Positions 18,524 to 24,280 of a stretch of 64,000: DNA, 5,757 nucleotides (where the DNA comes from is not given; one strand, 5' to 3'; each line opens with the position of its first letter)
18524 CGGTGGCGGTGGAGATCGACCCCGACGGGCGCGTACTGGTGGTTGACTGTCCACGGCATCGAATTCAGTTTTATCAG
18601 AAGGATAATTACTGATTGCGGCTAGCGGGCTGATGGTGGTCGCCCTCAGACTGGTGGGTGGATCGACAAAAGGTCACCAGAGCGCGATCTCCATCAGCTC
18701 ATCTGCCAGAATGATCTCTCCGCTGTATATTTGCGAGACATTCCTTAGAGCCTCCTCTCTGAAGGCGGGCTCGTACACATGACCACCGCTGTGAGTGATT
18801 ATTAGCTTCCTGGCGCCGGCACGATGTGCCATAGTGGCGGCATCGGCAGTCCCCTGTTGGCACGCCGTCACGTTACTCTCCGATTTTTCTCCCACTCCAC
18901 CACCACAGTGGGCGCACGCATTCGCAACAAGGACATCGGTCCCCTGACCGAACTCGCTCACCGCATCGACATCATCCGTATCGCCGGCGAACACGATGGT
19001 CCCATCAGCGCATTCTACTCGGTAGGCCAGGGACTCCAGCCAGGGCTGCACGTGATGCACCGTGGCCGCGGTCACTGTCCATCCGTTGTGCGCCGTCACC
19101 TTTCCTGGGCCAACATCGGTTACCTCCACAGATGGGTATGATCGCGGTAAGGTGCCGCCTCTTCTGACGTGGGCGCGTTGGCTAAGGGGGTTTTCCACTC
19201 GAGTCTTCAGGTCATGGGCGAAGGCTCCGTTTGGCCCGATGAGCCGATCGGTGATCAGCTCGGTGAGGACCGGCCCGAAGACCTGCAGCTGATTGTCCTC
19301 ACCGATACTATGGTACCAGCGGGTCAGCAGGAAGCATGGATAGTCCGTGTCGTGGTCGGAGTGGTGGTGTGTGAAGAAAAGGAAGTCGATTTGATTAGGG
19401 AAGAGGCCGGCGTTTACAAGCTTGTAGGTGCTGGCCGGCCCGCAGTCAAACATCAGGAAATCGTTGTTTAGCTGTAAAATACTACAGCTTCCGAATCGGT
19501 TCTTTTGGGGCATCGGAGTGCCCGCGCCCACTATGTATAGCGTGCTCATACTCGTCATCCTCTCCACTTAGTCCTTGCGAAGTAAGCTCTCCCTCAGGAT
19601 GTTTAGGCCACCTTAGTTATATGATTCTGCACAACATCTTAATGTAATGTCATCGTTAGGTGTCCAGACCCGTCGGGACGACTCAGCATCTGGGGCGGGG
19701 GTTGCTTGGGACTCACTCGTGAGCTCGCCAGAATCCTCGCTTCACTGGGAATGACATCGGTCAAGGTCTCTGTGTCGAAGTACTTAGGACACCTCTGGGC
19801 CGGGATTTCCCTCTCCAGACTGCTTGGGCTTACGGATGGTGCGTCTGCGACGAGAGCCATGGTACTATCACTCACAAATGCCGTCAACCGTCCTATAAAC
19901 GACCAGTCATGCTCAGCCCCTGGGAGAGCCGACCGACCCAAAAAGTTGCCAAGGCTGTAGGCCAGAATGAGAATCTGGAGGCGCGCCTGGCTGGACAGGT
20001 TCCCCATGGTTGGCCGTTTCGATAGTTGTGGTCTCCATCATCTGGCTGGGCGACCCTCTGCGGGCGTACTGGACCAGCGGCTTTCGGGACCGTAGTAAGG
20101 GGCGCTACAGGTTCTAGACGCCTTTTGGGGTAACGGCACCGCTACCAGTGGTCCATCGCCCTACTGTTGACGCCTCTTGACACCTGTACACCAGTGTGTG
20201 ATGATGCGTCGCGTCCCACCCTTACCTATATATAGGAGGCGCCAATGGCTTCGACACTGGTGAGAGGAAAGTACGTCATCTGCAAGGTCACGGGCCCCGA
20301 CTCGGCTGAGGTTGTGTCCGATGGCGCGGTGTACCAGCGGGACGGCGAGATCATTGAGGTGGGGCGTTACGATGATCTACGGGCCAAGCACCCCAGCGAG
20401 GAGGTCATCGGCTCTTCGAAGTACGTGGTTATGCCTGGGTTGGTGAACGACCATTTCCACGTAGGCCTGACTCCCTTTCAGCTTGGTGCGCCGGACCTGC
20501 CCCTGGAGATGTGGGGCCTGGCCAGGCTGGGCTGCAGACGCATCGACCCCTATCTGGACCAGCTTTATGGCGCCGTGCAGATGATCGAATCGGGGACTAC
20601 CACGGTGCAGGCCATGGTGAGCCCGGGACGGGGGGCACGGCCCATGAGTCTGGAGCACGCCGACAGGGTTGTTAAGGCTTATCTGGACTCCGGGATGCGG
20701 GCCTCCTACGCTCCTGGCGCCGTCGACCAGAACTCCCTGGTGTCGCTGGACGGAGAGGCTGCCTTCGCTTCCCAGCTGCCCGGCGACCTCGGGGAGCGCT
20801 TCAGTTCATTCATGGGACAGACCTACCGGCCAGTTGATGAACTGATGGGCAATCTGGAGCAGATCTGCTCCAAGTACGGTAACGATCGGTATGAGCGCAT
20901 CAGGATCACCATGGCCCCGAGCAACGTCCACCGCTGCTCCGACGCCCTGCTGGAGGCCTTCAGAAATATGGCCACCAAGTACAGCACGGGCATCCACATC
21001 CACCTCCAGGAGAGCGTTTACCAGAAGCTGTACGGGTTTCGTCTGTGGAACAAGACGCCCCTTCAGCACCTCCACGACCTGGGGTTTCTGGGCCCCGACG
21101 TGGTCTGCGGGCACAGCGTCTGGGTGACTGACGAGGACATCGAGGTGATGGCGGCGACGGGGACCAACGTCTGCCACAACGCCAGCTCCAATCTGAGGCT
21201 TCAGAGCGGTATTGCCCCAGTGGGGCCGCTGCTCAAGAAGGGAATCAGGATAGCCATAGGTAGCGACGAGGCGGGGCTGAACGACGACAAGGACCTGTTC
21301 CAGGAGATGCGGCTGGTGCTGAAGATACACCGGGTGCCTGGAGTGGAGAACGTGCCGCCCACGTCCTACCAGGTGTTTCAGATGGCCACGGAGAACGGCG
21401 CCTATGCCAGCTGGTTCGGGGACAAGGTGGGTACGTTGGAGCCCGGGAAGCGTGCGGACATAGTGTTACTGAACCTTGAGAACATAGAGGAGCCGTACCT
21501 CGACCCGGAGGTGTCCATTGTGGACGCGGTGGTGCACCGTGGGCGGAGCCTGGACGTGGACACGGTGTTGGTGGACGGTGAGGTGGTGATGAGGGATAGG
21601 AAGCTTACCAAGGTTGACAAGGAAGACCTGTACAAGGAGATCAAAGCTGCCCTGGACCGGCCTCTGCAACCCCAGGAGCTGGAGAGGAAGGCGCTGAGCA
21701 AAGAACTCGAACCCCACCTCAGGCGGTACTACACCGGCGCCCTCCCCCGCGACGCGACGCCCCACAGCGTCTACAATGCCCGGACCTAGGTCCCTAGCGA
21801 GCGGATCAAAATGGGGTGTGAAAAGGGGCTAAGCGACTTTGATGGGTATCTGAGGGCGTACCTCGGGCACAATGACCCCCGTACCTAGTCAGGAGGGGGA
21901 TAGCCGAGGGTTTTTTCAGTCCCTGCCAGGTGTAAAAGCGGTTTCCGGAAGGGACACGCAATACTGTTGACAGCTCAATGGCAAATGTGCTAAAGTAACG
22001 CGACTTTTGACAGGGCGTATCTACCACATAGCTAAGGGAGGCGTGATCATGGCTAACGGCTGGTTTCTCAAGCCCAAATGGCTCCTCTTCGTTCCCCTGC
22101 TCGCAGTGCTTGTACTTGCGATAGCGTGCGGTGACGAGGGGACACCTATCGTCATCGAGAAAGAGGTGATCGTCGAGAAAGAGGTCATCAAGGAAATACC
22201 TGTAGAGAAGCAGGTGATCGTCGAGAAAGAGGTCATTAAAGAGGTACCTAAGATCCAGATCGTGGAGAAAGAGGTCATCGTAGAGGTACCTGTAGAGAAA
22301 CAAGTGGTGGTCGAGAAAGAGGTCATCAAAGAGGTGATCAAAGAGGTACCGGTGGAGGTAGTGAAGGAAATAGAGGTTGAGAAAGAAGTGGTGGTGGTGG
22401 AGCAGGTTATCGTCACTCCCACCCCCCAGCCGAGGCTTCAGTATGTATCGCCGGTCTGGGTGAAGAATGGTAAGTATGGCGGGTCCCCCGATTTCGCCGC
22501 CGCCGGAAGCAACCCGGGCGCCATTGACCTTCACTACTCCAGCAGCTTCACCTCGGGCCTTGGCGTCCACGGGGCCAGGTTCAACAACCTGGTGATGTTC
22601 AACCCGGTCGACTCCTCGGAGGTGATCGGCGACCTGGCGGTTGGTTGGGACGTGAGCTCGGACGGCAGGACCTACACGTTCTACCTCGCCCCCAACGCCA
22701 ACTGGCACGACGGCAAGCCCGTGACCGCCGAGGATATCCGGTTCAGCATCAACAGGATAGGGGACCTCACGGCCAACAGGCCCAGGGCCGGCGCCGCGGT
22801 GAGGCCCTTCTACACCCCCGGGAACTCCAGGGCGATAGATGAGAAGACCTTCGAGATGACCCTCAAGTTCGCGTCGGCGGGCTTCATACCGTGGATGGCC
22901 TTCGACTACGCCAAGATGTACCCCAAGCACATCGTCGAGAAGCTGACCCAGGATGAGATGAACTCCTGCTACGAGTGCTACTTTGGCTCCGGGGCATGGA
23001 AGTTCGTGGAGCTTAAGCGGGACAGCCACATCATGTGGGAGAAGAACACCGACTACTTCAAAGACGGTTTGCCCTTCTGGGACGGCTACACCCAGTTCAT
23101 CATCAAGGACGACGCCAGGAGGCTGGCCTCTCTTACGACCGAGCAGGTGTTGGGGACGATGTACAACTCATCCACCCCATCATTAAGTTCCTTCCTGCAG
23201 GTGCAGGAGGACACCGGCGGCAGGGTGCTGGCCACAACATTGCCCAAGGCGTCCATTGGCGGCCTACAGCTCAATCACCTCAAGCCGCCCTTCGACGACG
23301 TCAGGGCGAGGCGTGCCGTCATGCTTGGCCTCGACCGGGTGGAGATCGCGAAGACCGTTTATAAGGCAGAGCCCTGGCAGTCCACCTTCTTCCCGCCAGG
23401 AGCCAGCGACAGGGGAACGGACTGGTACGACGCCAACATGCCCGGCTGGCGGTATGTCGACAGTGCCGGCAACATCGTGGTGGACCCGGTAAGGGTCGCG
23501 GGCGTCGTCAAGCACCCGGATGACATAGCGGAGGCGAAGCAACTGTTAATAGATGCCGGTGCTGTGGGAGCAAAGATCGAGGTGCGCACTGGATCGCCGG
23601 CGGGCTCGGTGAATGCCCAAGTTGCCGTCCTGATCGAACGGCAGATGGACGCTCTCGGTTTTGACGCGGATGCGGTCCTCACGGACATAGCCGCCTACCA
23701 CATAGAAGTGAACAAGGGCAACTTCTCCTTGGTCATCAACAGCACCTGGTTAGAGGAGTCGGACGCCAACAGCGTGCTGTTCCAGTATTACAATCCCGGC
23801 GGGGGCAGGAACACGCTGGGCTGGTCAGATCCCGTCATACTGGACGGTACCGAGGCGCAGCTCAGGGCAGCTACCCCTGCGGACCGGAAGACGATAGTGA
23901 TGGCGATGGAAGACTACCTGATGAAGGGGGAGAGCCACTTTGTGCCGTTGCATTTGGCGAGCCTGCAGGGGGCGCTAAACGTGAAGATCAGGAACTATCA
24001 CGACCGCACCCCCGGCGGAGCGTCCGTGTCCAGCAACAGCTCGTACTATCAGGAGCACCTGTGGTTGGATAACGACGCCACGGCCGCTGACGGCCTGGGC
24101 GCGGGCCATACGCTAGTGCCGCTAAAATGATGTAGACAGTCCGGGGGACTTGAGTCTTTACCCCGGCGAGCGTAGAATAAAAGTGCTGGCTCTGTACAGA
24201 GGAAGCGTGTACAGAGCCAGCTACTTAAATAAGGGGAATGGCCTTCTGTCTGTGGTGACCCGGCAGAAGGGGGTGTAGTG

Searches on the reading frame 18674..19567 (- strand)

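Call 32: search_protein_families(library=pfam, proteins=[window:18674-19567:-], max_evalue=0.00001)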
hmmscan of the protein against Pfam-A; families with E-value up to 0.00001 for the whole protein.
window:18674-19567:- (297 aa): 2 families
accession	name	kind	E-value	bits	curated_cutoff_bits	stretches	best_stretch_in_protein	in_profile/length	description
PF12706.13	Lactamase_B_2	-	2.2e-11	44.2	27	1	131-259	67-199/200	Beta-lactamase superfamily domain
PF00753.33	Lactamase_B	-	4e-09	37.1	22.7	1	24-197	4-150/196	Metallo-beta-lactamase superfamily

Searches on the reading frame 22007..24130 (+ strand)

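Call 32: search_protein_families(library=pfam, proteins=[window:22007-24130:+], max_evalue=0.00001)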
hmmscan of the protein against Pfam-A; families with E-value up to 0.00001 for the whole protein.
window:22007-24130:+ (707 aa): 1 family
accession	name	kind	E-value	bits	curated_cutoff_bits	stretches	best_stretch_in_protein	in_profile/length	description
PF00496.27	SBP_bac_5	-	1.6e-54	185.9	32.4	1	205-600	1-366/368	Bacterial extracellular solute-binding proteins, family 5 Middle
